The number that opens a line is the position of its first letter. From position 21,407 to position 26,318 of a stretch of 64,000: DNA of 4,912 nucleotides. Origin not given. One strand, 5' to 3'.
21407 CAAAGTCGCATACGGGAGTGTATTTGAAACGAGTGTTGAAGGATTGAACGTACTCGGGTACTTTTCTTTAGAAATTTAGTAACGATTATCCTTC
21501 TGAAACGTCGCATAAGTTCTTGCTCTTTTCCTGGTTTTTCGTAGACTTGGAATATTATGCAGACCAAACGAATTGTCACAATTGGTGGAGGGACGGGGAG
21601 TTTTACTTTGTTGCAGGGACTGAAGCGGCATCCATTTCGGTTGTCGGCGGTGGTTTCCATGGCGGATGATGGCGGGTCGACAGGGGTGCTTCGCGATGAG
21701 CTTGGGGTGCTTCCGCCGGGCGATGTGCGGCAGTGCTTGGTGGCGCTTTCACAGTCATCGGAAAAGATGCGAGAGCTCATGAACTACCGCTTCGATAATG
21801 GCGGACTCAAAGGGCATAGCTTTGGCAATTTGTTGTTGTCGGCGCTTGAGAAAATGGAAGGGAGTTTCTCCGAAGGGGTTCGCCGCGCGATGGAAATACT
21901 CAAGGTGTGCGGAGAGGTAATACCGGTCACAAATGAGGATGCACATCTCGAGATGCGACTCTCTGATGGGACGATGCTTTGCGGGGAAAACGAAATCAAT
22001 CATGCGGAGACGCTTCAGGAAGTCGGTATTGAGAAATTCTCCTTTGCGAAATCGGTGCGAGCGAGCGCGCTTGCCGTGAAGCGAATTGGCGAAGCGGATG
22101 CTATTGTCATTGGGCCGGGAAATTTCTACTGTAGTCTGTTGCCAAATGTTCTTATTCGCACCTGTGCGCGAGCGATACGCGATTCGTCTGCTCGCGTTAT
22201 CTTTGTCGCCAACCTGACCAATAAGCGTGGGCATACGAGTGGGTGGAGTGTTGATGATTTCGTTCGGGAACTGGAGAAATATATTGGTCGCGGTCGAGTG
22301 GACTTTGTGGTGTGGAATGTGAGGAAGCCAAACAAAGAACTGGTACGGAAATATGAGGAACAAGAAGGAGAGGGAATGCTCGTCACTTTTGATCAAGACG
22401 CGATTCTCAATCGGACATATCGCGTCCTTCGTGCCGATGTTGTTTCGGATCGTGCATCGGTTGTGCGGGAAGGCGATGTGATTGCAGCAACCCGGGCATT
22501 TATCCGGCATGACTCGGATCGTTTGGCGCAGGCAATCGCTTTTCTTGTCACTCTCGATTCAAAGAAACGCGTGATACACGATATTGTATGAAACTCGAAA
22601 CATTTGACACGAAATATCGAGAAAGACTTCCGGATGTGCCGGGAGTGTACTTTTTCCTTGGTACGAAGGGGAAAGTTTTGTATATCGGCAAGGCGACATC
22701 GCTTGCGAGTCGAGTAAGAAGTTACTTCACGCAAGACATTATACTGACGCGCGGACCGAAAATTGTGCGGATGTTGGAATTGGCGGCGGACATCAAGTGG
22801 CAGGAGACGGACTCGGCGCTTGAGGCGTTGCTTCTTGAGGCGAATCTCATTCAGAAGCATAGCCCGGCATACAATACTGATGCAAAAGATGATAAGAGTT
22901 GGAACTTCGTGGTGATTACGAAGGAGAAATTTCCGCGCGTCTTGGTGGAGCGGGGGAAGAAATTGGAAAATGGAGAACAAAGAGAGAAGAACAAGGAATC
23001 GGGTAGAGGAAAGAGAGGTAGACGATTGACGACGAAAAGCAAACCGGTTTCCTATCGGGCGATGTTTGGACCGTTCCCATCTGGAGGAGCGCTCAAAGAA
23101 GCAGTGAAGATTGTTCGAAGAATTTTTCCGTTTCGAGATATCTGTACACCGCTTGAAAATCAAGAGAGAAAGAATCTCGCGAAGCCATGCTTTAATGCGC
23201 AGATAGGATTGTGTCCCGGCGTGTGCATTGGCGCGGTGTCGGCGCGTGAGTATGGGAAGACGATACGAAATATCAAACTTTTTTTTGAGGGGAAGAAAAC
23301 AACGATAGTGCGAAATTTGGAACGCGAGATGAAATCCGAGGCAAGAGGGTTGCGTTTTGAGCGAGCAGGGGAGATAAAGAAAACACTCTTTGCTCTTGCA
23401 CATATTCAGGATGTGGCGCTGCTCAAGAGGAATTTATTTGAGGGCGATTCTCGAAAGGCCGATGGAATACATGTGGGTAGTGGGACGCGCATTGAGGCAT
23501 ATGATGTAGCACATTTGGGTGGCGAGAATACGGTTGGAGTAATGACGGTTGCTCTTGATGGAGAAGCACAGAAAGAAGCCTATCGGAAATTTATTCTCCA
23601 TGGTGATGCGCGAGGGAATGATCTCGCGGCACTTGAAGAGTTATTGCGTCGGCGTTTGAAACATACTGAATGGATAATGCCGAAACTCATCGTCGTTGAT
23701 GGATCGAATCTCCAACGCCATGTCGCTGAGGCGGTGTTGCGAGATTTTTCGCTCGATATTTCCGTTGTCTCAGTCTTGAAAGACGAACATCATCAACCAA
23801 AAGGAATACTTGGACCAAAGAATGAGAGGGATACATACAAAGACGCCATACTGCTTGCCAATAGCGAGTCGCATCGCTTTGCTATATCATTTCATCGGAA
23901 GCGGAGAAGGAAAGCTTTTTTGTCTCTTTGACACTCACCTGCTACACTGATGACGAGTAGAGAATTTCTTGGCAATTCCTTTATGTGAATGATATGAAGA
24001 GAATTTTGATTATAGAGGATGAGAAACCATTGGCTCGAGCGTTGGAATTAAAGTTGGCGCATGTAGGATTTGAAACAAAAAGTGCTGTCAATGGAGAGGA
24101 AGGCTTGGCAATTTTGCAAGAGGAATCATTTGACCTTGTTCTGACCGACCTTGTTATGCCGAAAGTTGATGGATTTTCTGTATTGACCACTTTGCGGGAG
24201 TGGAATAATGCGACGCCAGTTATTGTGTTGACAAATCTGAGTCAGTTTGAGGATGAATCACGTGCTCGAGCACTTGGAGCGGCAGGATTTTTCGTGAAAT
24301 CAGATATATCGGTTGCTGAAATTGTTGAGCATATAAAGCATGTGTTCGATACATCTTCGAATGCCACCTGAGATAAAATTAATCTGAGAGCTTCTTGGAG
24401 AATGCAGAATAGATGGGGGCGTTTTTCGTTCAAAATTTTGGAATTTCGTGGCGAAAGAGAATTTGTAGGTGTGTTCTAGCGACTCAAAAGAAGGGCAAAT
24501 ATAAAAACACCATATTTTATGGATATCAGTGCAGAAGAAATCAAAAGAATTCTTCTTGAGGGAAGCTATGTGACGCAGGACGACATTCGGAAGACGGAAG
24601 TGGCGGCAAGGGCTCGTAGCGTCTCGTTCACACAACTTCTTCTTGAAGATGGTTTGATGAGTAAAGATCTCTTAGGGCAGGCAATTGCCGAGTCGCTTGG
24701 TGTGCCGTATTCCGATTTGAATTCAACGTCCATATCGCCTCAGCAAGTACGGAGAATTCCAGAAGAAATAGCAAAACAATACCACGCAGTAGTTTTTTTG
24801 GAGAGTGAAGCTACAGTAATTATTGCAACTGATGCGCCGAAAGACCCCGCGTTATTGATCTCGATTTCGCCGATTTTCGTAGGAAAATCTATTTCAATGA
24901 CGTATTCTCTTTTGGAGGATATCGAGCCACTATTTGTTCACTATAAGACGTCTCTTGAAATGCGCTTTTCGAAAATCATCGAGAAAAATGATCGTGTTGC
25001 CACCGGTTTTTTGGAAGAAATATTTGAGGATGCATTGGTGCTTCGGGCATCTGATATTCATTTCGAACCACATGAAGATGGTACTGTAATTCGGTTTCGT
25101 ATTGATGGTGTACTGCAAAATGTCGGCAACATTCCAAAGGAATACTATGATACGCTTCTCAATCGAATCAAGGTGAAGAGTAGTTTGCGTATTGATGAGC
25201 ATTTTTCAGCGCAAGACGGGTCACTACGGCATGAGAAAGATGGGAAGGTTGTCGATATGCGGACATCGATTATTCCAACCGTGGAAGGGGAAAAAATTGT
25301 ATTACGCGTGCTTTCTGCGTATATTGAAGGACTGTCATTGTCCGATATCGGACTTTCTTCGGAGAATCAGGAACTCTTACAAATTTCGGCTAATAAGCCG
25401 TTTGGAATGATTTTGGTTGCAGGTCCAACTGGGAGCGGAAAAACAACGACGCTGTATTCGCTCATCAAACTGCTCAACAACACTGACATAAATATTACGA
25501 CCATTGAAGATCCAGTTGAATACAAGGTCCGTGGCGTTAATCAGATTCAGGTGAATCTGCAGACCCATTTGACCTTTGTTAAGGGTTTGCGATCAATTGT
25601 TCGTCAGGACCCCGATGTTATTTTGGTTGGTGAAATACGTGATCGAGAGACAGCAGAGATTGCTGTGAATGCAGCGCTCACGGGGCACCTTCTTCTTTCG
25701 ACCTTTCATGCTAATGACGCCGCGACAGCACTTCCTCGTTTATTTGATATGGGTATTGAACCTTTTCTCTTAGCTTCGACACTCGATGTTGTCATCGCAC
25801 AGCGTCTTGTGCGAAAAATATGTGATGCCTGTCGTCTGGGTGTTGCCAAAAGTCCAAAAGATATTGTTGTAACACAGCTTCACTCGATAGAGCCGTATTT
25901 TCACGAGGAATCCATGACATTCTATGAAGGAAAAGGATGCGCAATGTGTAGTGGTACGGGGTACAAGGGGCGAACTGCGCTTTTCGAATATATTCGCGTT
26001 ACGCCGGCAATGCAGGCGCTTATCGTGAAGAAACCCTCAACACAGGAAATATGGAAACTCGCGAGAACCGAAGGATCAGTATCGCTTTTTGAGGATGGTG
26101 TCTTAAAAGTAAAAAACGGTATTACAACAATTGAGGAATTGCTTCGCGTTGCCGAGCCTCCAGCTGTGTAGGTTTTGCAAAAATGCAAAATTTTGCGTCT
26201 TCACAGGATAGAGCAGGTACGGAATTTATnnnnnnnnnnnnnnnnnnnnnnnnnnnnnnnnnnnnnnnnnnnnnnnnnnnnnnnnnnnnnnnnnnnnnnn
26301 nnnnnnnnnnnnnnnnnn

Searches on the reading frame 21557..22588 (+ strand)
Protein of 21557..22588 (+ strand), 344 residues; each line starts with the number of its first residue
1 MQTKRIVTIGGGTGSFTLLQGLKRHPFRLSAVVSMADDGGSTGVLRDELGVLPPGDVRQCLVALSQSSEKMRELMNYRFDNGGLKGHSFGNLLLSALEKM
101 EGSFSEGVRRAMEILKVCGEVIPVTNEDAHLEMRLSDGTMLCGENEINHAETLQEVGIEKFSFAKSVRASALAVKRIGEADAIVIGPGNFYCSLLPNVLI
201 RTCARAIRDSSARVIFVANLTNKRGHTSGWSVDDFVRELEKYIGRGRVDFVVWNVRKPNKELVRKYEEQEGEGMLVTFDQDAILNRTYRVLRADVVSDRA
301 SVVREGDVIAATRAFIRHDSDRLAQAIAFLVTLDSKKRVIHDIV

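Call 30: search_protein_families(library=pfam, proteins=[window:21557-22588:+], max_evalue=0.00001)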
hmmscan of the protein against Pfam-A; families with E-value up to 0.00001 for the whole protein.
window:21557-22588:+ (344 aa): 1 family
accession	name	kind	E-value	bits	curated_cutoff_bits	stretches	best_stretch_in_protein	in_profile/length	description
PF01933.23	CofD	-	2.6e-83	280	30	1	6-295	1-289/290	2-phospho-L-lactate transferase CofD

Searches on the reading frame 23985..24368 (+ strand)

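Call 30: search_protein_families(library=pfam, proteins=[window:23985-24368:+], max_evalue=0.00001)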
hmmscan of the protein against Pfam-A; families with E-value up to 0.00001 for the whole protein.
window:23985-24368:+ (128 aa): 1 family
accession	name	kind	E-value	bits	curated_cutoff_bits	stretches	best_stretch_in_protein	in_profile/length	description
PF00072.30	Response_reg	-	5.4e-23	81.7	30.2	1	7-117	1-110/111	Response regulator receiver domain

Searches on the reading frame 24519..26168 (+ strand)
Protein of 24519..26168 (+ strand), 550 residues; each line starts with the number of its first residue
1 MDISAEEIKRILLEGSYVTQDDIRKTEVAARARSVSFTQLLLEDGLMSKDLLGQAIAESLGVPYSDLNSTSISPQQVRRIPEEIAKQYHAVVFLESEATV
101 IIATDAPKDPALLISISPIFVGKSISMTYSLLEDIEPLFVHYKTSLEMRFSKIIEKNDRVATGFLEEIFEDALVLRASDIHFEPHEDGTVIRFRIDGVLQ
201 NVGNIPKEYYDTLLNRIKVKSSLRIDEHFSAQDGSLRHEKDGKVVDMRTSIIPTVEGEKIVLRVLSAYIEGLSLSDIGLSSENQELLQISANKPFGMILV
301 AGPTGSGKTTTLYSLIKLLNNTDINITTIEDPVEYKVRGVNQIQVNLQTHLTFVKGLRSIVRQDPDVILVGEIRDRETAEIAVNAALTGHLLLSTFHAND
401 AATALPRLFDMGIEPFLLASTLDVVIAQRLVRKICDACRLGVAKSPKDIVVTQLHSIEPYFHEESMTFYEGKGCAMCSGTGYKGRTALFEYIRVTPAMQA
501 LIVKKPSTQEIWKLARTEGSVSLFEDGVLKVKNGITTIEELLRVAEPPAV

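Call 4: search_protein_families(library=pfam, proteins=[window:24519-26168:+], max_evalue=1)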
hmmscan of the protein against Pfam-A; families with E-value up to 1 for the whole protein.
window:24519-26168:+ (550 aa): 31 families (the best 25 are shown)
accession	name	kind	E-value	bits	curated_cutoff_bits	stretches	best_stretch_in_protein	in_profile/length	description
PF00437.27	T2SSE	-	2.9e-119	398.4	24.9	1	160-543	7-370/370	Type II/IV secretion system protein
PF05157.20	MshEN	-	1.1e-07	32.1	23.1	1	60-142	1-83/90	MshEN domain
PF13401.12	AAA_22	-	0.00075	20.3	27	1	296-338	6-48/130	AAA domain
PF25199.1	nSTAND_NTPase5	-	0.00089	19.5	34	1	288-343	34-90/145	Novel STAND NTPase 5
PF13191.12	AAA_16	-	0.0018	19.3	32.6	1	288-382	18-103/167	AAA ATPase domain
PF00004.35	AAA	-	0.0024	18.8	21.2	1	298-329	1-29/131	ATPase family associated with various cellular activities (AAA)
PF13173.12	AAA_14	-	0.0033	17.9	27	1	297-344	4-51/129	AAA domain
PF03205.20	MobB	-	0.0039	17.5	26.6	1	298-330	2-34/133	Molybdopterin guanine dinucleotide synthesis protein B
PF20720.3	nSTAND3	-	0.0048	17.1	27.2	1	296-334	18-56/155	Novel STAND NTPase 3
PF13086.12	AAA_11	-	0.013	15.7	27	1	294-322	18-44/257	AAA domain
PF04851.21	ResIII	-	0.014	15.8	22.5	1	296-322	24-50/164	Type III restriction enzyme, res subunit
PF00005.33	ABC_tran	-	0.015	16.4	25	1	297-335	13-51/137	ABC transporter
PF13555.12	AAA_29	-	0.02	15.1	27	1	295-320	22-47/61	P-loop containing region of AAA domain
PF01580.24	FtsK_SpoIIIE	-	0.02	14.8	24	1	293-316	39-60/221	FtsK/SpoIIIE family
PF01637.24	ATPase_2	-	0.021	15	33.2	1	284-327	9-52/225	ATPase domain predominantly from Archaea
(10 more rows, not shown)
